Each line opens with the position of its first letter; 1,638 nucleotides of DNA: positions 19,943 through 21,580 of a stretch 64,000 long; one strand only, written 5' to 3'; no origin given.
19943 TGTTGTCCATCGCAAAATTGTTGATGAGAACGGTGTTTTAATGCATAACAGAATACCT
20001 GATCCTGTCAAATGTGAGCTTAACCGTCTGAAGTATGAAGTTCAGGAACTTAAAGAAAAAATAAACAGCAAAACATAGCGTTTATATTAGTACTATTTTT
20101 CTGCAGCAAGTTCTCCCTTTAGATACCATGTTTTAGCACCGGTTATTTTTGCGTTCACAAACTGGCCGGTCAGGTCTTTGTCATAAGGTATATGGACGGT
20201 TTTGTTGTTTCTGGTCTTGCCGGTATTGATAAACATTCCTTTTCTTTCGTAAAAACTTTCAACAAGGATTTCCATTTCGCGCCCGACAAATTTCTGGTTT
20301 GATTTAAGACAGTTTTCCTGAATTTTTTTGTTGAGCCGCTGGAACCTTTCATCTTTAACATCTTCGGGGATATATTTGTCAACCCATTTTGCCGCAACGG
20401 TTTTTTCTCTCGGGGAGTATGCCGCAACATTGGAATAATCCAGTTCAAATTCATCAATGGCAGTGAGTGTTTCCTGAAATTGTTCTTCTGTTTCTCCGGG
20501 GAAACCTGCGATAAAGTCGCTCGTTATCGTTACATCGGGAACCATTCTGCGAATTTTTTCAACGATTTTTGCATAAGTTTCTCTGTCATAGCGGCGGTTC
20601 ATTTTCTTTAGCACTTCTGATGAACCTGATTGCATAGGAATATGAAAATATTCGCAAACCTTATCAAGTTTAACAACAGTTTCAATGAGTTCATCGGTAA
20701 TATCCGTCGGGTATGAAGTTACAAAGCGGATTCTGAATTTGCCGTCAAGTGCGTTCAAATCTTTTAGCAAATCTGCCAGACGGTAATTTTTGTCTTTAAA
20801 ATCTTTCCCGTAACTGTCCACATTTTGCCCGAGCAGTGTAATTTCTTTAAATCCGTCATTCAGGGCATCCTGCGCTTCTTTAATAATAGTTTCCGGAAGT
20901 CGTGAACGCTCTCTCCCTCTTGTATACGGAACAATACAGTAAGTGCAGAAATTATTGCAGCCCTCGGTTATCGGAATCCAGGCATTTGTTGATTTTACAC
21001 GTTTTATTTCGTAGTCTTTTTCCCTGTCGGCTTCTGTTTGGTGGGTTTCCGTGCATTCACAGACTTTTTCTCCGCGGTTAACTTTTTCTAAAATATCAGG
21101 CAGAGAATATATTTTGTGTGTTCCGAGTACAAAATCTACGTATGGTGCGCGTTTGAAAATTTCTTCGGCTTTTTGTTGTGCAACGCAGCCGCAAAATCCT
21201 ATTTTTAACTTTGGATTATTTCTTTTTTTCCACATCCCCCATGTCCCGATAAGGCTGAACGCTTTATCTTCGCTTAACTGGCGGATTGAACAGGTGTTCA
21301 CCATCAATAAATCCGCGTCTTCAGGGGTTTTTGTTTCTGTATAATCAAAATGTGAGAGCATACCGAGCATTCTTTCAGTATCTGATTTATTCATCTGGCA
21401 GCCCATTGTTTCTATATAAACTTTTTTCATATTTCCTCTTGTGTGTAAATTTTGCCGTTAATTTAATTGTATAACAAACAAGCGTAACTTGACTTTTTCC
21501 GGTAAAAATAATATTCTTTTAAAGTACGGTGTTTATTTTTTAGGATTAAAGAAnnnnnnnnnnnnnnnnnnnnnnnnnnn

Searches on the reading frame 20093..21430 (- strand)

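Call 87: search_protein_families(library=pfam, proteins=[window:20093-21430:-], max_evalue=0.00001)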
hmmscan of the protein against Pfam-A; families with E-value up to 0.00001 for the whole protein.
window:20093-21430:- (445 aa): 3 families
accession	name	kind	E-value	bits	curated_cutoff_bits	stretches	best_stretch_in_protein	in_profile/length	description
PF04055.27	Radical_SAM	-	5.4e-31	108.4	29.5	1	152-323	1-164/166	Radical SAM superfamily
PF00919.26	UPF0004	-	8.3e-29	99.9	27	1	3-103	1-98/98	Uncharacterized protein family UPF0004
PF01938.26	TRAM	-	3e-10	40.2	21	1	379-441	1-60/61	TRAM domain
